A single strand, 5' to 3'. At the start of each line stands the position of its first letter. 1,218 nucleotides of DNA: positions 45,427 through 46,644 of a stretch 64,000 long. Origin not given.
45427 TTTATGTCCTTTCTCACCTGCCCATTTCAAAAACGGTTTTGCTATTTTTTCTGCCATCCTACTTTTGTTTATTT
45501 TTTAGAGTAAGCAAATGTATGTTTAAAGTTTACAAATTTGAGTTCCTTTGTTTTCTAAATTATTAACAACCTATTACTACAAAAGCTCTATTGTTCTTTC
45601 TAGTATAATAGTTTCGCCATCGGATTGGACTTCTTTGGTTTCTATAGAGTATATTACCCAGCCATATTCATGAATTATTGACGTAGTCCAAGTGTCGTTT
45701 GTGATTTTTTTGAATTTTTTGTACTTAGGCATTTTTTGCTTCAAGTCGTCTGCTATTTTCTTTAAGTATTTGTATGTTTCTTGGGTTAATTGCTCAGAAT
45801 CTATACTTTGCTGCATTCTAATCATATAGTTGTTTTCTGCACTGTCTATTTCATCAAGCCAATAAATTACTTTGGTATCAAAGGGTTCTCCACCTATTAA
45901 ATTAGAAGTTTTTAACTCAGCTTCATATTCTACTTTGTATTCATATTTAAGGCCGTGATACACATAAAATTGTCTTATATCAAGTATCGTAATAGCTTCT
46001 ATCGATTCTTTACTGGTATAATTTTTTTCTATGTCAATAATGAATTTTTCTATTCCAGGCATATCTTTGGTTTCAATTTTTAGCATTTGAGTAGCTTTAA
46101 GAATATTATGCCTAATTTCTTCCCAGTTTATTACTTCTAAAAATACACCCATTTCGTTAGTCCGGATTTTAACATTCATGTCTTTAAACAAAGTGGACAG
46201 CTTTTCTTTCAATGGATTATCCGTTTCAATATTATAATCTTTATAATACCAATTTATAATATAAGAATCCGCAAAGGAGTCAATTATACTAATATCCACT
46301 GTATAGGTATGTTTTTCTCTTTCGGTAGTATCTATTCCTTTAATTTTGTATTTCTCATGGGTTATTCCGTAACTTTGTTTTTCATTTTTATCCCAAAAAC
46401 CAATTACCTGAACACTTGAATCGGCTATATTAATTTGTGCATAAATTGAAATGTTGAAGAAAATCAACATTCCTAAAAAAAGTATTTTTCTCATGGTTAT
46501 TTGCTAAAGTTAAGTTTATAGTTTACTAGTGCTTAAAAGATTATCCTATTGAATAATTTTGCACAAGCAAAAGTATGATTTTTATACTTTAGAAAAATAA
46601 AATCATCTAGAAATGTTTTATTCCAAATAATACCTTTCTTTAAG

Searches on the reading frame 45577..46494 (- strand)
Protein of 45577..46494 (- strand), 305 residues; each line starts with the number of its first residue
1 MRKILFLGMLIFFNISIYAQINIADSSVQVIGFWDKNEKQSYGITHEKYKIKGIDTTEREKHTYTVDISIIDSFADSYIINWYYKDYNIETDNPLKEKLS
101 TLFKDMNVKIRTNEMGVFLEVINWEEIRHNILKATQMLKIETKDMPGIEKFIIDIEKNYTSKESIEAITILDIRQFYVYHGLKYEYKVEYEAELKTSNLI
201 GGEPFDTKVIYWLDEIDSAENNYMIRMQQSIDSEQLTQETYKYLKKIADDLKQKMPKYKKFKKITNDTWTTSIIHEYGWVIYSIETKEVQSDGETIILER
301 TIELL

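Call 3: search_protein_families(library=pfam, proteins=[window:45577-46494:-], max_evalue=1)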
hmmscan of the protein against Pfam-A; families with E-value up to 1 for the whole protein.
window:45577-46494:- (305 aa): 2 families
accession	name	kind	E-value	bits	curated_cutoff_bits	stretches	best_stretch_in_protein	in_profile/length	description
PF13169.11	Poxvirus_B22R_N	-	0.096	13.7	25.8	1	87-133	16-61/89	Poxvirus B22R protein N-terminal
PF18443.6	Tli4_N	-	0.49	11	26.5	1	176-266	29-122/138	Tle cognate immunity protein 4 N-terminal domain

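Call 40: find_encoding_contigs(protein=window:45577-46494:-, flank=6000, max_places=10)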
Protein window:45577-46494:- (305 aa): 5 contigs read that carry it; 1 place shown.
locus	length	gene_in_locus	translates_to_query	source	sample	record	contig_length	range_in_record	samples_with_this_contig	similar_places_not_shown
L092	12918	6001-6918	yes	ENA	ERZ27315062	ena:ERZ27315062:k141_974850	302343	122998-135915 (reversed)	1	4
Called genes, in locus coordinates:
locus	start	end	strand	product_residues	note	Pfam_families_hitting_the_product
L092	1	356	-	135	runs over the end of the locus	PF08327:AHSA1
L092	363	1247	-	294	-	PF25539:Bestrophin_2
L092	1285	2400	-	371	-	PF08713:DNA_alkylation (weak), PF02985:HEAT (faint), PF13646:HEAT_2 (faint)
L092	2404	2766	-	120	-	PF07883:Cupin_2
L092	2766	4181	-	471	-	PF01738:DLH (faint), PF02129:Peptidase_S15, PF20434:BD-FAE (weak), PF00561:Abhydrolase_1, PF12697:Abhydrolase_6, PF00326:Peptidase_S9, PF12146:Hydrolase_4, PF08840:BAAT_C (weak)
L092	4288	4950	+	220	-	-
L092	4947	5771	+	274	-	PF03009:GDPD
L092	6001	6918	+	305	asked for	-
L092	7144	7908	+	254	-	PF06044:DpnI, PF17726:DpnI_C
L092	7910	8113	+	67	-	PF27350:AF_1447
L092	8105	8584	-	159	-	PF05869:Dam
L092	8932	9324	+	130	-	PF08818:DUF1801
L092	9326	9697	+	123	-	PF09966:DUF2200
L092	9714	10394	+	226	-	PF08003:Methyltransf_9 (weak), PF01209:Ubie_methyltran, PF13489:Methyltransf_23, PF10017:Methyltransf_33 (faint), PF13847:Methyltransf_31, PF08241:Methyltransf_11, PF08242:Methyltransf_12, PF13649:Methyltransf_25, +2 more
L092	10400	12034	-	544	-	PF00916:Sulfate_transp, PF01740:STAS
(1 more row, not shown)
